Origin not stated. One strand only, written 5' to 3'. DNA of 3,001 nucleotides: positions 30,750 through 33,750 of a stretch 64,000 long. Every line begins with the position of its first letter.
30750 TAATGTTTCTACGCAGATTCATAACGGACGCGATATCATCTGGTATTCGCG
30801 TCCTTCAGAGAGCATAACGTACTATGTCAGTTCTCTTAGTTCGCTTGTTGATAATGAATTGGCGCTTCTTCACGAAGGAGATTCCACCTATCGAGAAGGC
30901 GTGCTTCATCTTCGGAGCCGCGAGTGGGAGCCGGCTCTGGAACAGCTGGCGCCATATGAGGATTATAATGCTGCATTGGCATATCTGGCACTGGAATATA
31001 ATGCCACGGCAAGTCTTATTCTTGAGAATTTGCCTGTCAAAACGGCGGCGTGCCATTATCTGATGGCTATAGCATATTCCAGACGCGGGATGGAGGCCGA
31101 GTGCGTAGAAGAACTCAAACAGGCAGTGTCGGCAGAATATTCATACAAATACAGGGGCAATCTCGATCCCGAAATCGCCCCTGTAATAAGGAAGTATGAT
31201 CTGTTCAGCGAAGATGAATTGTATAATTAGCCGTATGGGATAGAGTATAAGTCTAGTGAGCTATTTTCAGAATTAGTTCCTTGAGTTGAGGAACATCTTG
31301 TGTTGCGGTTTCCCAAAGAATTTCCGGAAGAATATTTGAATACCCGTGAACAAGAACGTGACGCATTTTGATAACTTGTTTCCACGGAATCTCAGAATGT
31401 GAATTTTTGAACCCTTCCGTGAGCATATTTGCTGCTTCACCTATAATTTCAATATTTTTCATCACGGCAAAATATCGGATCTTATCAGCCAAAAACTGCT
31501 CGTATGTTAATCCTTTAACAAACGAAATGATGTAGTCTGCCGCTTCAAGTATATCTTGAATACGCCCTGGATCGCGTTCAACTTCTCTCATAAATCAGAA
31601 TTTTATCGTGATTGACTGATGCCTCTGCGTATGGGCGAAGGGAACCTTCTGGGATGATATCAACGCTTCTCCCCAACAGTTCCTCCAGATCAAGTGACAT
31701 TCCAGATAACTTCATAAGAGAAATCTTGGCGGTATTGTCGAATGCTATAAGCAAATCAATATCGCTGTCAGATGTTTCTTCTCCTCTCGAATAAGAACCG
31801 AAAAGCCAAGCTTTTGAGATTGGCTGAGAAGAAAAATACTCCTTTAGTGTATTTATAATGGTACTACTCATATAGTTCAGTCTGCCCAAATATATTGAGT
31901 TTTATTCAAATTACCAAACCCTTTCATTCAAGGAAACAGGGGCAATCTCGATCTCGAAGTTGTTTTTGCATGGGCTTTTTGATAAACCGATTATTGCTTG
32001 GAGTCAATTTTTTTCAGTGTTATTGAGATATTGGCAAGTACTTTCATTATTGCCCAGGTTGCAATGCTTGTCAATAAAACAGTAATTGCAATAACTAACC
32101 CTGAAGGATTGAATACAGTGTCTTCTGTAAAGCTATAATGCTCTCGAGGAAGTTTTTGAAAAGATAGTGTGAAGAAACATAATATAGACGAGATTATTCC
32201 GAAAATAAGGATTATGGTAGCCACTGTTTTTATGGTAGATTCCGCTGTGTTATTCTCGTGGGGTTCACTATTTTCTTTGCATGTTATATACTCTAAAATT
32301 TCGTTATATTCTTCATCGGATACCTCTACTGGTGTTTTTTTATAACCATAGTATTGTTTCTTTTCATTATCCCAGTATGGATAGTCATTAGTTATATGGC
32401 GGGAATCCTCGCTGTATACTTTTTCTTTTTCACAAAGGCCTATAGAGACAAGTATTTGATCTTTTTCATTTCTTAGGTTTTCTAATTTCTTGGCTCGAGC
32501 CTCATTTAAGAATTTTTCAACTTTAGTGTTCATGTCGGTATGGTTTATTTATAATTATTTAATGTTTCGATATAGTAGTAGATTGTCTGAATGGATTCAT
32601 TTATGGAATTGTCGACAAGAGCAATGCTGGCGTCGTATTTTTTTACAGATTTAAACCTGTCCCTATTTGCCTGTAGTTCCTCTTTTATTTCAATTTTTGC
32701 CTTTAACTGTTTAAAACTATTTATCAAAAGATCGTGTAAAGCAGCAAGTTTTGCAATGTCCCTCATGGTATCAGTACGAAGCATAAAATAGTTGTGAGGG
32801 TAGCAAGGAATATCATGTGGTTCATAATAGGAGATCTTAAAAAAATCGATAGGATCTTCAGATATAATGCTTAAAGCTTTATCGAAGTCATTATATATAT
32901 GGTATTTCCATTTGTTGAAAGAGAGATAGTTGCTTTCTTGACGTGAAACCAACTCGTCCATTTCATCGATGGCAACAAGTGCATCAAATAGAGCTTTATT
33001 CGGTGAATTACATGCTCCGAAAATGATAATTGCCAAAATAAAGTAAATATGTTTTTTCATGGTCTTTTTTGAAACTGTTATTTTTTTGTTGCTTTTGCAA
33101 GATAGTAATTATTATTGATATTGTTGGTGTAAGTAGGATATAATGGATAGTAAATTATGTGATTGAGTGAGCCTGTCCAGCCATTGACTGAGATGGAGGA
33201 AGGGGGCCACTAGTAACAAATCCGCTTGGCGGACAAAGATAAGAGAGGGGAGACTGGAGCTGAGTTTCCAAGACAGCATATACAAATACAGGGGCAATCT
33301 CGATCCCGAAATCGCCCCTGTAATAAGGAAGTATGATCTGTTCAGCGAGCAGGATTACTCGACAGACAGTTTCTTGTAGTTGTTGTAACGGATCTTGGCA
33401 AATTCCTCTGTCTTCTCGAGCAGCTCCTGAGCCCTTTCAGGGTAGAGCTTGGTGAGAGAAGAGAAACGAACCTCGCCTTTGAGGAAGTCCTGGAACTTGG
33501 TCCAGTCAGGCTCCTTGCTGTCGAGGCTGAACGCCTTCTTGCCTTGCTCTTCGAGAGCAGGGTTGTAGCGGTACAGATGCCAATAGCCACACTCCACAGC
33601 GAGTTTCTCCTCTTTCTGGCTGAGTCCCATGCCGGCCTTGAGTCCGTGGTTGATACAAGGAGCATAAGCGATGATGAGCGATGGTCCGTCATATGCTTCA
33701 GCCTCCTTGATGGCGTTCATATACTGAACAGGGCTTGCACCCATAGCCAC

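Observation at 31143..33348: A ~2.1 kb AT-rich accessory insertion bounded by perfect 69-bp direct repeats that duplicate the 3' end of a lipoprotein gene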

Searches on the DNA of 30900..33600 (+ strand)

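Call 60: search_rna_families(source=window, start=30900, end=33600, threshold=evalue, max_evalue=5)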
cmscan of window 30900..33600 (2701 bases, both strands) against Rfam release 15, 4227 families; matches with E-value up to 5: 3.
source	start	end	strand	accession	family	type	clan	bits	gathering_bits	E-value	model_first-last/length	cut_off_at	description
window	31429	31498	-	RF02511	PYLIS_4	Cis-reg;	-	21.2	50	3.2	1-100/100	no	Pyrrolysine insertion sequence TetR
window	32143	32214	+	RF03464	mir-465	Gene; miRNA;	CL00136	18.3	65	3.2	1-79/79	no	mir-465 microRNA precursor family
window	31667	31753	+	RF00831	mir-73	Gene; miRNA;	CL00090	17.3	86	1.5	1-94/94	no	mir-73 microRNA precursor family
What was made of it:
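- On Integron / CALIN: Rfam gave no relevant hit (call 60).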

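Call 67: search_dna_similar(query=window:31143-33348:+, collection=plasmids, mode=distant, max_rows=8)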
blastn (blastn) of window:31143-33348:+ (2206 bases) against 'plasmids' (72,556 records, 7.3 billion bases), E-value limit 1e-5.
No match.

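Call 68: search_dna_similar(query=window:31143-33348:+, collection=phages, mode=distant, max_rows=8)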
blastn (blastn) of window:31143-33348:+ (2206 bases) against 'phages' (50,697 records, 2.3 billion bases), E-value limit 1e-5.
No match.

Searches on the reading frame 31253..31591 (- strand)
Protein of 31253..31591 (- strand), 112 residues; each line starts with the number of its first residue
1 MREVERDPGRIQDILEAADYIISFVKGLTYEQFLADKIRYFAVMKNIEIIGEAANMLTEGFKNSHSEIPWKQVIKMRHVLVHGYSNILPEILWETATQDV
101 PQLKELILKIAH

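Call 7: search_protein_families(library=pfam, proteins=[window:31253-31591:-], max_evalue=0.01)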
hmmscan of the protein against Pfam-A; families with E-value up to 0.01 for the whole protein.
window:31253-31591:- (112 aa): 1 family
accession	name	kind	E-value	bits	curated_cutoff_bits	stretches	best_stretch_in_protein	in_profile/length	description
PF01934.22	HepT-like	-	3e-26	91.9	23.5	1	14-110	1-120/120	Ribonuclease HepT-like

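Call 61: search_protein_families(library=padloc, proteins=[window:31253-31591:-], max_evalue=0.01)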
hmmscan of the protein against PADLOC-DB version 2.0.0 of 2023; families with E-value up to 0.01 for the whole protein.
window:31253-31591:- (112 aa): 0 families

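Call 63: find_homologous_proteins(query=window:31253-31591:-, max_evalue=1e-30)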
Query window:31253-31591:- (112 aa): 96 proteins with E <= 1e-30 among 301 candidates.
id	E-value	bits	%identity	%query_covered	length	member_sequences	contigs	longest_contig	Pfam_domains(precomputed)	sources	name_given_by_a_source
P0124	1.6e-65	236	96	100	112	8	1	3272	PF01934.23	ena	-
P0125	2.6e-60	219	90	98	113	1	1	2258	PF01934.23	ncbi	-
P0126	2.8e-60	219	91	98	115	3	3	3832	PF01934.23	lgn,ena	-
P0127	3.1e-60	219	90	98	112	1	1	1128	PF01934.23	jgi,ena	jgi:uncharacterized protein with HEPN domain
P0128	8.1e-60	217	89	98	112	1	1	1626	PF01934.23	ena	-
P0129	8.3e-60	217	89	98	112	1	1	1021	PF01934.23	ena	-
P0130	1.1e-59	217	89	98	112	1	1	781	PF01934.23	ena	-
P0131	4.1e-59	215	88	98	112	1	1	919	PF01934.23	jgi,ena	jgi:uncharacterized protein with HEPN domain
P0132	6.1e-59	215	89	98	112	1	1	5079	PF01934.23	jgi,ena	jgi:uncharacterized protein with HEPN domain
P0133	1.1e-58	214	87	98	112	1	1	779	PF01934.23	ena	-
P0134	1.6e-58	213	88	98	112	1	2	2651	PF01934.23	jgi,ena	jgi:uncharacterized protein with HEPN domain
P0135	2.0e-58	213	85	98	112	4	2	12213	PF01934.23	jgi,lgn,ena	jgi:uncharacterized protein with HEPN domain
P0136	4.1e-58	212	87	98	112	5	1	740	PF01934.23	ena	-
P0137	7.5e-58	211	85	98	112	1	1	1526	PF01934.23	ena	-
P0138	1.0e-56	207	87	91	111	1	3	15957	PF01934.23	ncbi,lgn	-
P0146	2.7e-54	200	82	98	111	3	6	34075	PF01934.23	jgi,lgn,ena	jgi:uncharacterized protein with HEPN domain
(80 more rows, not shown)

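Call 64: find_encoding_contigs(protein=P0146, flank=5000, max_places=8)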
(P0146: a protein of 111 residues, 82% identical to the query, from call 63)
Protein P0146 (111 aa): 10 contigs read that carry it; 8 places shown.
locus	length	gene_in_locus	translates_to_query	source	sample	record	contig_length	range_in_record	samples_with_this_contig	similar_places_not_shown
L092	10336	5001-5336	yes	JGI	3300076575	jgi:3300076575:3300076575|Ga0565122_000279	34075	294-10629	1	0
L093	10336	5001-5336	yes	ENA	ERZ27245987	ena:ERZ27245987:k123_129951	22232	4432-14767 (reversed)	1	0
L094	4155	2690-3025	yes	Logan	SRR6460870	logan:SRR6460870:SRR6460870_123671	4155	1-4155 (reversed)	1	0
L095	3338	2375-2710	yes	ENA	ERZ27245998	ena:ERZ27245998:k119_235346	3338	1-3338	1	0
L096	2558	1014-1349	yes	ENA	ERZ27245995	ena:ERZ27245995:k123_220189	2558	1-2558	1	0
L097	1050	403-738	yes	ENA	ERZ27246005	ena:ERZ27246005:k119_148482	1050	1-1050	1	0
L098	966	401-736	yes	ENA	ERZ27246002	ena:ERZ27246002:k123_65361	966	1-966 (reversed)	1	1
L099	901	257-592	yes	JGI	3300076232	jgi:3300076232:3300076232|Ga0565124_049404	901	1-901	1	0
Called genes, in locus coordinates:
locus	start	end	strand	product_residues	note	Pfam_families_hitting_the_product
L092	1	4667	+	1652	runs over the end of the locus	?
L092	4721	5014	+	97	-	PF01909:NTP_transf_2, PF18765:Polbeta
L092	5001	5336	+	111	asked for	PF01934:HepT-like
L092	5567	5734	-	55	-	-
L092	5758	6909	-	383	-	PF13173:AAA_14, PF13635:DUF4143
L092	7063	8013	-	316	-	PF20434:BD-FAE, PF07859:Abhydrolase_3, PF00326:Peptidase_S9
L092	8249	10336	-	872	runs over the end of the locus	PF13584:BatD, PF07719:TPR_2 (faint), PF13432:TPR_16 (weak), PF00515:TPR_1 (weak)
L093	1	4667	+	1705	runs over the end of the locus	PF01835:MG2, PF00207:A2M (weak), PF17973:bMG10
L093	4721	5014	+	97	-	PF01909:NTP_transf_2, PF18765:Polbeta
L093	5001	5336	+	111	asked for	PF01934:HepT-like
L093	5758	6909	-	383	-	PF13173:AAA_14, PF13635:DUF4143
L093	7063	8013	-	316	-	PF20434:BD-FAE, PF07859:Abhydrolase_3, PF00326:Peptidase_S9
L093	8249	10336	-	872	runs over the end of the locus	PF13584:BatD, PF07719:TPR_2 (faint), PF13432:TPR_16 (weak), PF00515:TPR_1 (weak)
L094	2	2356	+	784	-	?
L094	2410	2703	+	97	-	PF01909:NTP_transf_2, PF18765:Polbeta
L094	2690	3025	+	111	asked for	PF01934:HepT-like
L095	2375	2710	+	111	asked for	PF01934:HepT-like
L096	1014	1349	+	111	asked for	PF01934:HepT-like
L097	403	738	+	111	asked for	PF01934:HepT-like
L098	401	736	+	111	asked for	PF01934:HepT-like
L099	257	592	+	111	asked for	PF01934:HepT-like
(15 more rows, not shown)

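Call 65: find_encoding_contigs(protein=P0135, flank=5000, max_places=8)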
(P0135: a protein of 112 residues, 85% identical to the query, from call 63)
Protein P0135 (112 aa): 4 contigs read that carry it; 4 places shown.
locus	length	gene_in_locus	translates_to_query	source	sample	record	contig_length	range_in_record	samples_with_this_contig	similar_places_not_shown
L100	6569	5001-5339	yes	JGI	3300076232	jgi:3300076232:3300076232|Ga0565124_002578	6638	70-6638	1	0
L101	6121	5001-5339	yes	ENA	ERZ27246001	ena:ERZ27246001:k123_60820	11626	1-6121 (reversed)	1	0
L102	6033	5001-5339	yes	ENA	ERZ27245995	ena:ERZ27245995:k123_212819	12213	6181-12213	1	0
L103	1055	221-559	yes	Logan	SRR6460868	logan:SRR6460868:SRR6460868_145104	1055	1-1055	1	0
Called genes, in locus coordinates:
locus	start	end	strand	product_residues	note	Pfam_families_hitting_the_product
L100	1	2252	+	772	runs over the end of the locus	?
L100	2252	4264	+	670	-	PF06321:P_gingi_FimA (faint)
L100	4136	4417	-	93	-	-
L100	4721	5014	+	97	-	PF01909:NTP_transf_2, PF18765:Polbeta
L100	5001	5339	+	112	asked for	PF01934:HepT-like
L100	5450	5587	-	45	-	-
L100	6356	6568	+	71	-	?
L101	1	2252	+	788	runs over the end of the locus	PF26306:FimD_3rd (weak)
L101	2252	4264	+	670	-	PF06321:P_gingi_FimA (faint)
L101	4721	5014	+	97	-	PF01909:NTP_transf_2, PF18765:Polbeta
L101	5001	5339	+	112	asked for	PF01934:HepT-like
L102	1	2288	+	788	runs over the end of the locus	PF26306:FimD_3rd (weak)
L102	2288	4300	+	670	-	PF06321:P_gingi_FimA (faint)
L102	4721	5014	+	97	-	PF01909:NTP_transf_2, PF18765:Polbeta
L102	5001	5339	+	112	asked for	PF01934:HepT-like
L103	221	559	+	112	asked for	PF01934:HepT-like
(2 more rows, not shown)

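Call 75: search_protein_families(library=ncbifam, proteins=[window:31253-31591:-], max_evalue=0.01)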
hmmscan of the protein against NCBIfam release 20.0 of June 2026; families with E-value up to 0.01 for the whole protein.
window:31253-31591:- (112 aa): 1 family
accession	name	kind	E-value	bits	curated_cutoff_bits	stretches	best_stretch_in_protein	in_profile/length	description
NF047751.1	HepT_toxin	equivalog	2.6e-08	33.8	60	1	66-105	80-119/120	type VII toxin-antitoxin system HepT family RNase toxin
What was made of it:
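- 31212..31935 (-): Cassette C1: a 41-nt junction that supplies the lipoprotein tail and stop, hepT (31253-31591), mntA (31578-31871) and the mntA promoter region. Pfam and NCBIfam (calls 7, 75).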

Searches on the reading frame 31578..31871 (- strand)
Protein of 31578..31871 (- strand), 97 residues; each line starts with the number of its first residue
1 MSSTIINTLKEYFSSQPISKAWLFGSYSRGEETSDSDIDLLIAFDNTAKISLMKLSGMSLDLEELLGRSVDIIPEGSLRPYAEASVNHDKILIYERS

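Call 7: search_protein_families(library=pfam, proteins=[window:31578-31871:-], max_evalue=0.01)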
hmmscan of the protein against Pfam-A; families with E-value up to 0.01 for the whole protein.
window:31578-31871:- (97 aa): 4 families
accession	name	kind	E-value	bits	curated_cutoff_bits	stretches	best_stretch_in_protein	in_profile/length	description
PF01909.29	NTP_transf_2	-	4.5e-17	62.7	21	1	6-87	5-87/93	Nucleotidyltransferase domain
PF18765.7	Polbeta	-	4.6e-15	56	26.9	1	7-97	1-91/93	Polymerase beta, Nucleotidyltransferase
PF14792.12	DNA_pol_B_palm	-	0.0036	18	25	1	14-50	20-55/113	DNA polymerase beta palm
PF22600.2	MTPAP-like_central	-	0.0051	17.3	27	1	7-49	31-70/139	Poly(A) RNA polymerase, mitochondrial-like, central palm domain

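Call 61: search_protein_families(library=padloc, proteins=[window:31578-31871:-], max_evalue=0.01)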
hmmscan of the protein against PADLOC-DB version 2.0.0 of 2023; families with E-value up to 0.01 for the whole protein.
window:31578-31871:- (97 aa): 13 families
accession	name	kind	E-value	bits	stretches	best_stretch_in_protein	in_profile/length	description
PDLC04904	PDC-S09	-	1.2e-20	71.6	1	14-92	21-97/104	-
PDLC04902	PDC-S09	-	4.5e-20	69.8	1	8-91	11-93/97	-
PDLC04906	PDC-S09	-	4.5e-18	63.4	1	6-89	8-94/98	-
PDLC04905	PDC-S09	-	1.3e-13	49.1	1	10-94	13-99/101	-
PDLC04903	PDC-S09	-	5.8e-09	34.2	1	6-59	15-69/108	-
PDLC04368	PDC-M05A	-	8.3e-08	30.3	1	15-71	104-157/201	-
PDLC04369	PDC-M05A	-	8.8e-07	26.7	1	2-50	88-135/201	-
PDLC04907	PDC-S09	-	1.3e-06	26.5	1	11-51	20-60/114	-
PDLC00769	Cyclase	-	2.4e-05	21.9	1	3-48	29-78/261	oligonucleotide-cyclase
PDLC04901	PDC-S09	-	0.0012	17.6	1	4-71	7-72/126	-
PDLC04372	PDC-M05A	-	0.0014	16.9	1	16-70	74-125/167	-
PDLC04778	PDC-M70A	-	0.0018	15.6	1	9-54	40-83/355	-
PDLC00823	Cyclase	-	0.0081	13.8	1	3-51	31-77/285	oligonucleotide-cyclase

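Call 75: search_protein_families(library=ncbifam, proteins=[window:31578-31871:-], max_evalue=0.01)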
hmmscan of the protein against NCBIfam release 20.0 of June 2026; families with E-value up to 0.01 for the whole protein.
window:31578-31871:- (97 aa): 4 families
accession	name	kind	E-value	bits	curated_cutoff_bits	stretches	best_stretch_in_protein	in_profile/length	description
NF047752.1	MntA_antitoxin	equivalog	4.4e-14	52.3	60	1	16-96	5-83/106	type VII toxin-antitoxin system MntA family adenylyltransferase antitoxin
NF051895.1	anti_phage_HalB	equivalog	3.5e-05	23.5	190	1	23-48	4-29/211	anti-phage Hailong system nucleotidyltransferase HalB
TIGR03671.1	cca_archaeal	equivalog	0.00015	20.7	281.3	1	2-87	23-109/410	CCA tRNA nucleotidyltransferase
NF012212.1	ANT_9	subfamily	0.0024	17.2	340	1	5-47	9-50/249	aminoglycoside nucleotidyltransferase ANT(9)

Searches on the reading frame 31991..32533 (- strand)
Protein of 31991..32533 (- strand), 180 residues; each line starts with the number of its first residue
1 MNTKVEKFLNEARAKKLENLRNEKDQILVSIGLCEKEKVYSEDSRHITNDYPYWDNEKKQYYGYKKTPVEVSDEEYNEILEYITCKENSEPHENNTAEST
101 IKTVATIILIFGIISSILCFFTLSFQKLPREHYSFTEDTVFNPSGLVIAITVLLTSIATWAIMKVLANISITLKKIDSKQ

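Call 7: search_protein_families(library=pfam, proteins=[window:31991-32533:-], max_evalue=0.01)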
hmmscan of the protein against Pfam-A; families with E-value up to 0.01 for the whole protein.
window:31991-32533:- (180 aa): 0 families

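Call 16: find_encoding_contigs(protein=window:31991-32533:-, flank=8000, max_places=8)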
Protein window:31991-32533:- (180 aa): 2 contigs read that carry it; 2 places shown.
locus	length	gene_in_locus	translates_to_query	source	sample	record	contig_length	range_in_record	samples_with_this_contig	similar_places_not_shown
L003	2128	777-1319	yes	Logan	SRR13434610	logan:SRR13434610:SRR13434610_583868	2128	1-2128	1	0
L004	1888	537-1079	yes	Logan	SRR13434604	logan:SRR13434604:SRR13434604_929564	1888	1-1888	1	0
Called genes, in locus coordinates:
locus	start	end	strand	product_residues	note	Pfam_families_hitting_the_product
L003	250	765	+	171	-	-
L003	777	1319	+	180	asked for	-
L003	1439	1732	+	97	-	PF01909:NTP_transf_2, PF18765:Polbeta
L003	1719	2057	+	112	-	PF01934:HepT-like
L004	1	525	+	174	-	?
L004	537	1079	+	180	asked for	-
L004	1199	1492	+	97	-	PF01909:NTP_transf_2, PF18765:Polbeta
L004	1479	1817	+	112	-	PF01934:HepT-like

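Call 49: find_homologous_proteins(query=window:31991-32533:-)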
Query window:31991-32533:- (180 aa): 3 proteins with E <= 0.001 among 66 candidates.
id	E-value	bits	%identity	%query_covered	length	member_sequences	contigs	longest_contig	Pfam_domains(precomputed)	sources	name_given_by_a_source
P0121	2.0e-112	391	100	100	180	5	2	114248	-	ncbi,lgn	-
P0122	2.4e-46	176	51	99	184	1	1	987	-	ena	-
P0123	4.8e-36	142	43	99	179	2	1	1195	-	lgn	-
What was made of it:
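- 31959..33279 (-): Cassette C2: 2-TM protein (31991-32533), small lipoprotein (32545-33060) and a 219-nt upstream region. GC 0.34. The 2-TM protein has only 3 homologue clusters among 5.8 billion proteins (call 49).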

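Call 50: find_encoding_contigs(protein=P0122, flank=5000, max_places=5)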
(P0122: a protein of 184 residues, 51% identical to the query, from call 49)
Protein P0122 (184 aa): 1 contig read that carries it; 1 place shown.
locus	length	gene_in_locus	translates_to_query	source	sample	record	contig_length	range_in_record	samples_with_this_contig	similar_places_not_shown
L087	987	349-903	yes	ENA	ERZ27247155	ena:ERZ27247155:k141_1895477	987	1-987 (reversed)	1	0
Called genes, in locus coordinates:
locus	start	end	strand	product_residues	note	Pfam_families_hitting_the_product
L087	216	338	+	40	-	-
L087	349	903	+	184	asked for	-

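Call 51: find_encoding_contigs(protein=P0123, flank=5000, max_places=5)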
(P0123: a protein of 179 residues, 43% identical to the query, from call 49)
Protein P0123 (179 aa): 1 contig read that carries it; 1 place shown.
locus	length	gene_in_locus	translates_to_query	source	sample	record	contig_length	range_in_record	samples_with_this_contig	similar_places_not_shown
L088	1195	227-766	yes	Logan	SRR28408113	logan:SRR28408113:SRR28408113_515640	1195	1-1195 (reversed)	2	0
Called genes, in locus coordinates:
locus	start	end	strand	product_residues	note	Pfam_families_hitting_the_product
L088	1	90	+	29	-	?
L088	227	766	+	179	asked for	-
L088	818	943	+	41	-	PF00589:Phage_integrase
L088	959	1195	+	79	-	?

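Call 61: search_protein_families(library=padloc, proteins=[window:31991-32533:-], max_evalue=0.01)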
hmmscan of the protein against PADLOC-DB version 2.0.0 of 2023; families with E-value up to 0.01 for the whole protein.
window:31991-32533:- (180 aa): 1 family
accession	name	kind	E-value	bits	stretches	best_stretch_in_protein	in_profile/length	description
PDLC01043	CorA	-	0.0017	15.1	1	72-165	362-447/457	CorA-like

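Call 62: search_protein_families(library=pfam, proteins=[window:31991-32533:-], max_evalue=1)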
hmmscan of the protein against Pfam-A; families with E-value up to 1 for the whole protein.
window:31991-32533:- (180 aa): 3 families
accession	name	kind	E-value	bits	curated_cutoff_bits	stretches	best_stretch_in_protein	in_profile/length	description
PF20990.2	DUF2207_C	-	0.3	11.2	33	1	93-164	130-186/247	Predicted membrane protein (DUF2207) C-terminal domain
PF12575.13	Pox_EPC_I2-L1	-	0.39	11.4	23.4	1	72-123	16-69/72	Poxvirus entry protein complex L1 and I2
PF11712.13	Vma12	-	0.47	10.9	25.5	0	72-125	35-93/137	Endoplasmic reticulum-based factor for assembly of V-ATPase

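Call 75: search_protein_families(library=ncbifam, proteins=[window:31991-32533:-], max_evalue=0.01)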
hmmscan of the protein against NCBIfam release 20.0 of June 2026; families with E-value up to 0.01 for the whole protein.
window:31991-32533:- (180 aa): 0 families
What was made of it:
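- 31959..33279 (-): There are no family hits (calls 7, 62, 75).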
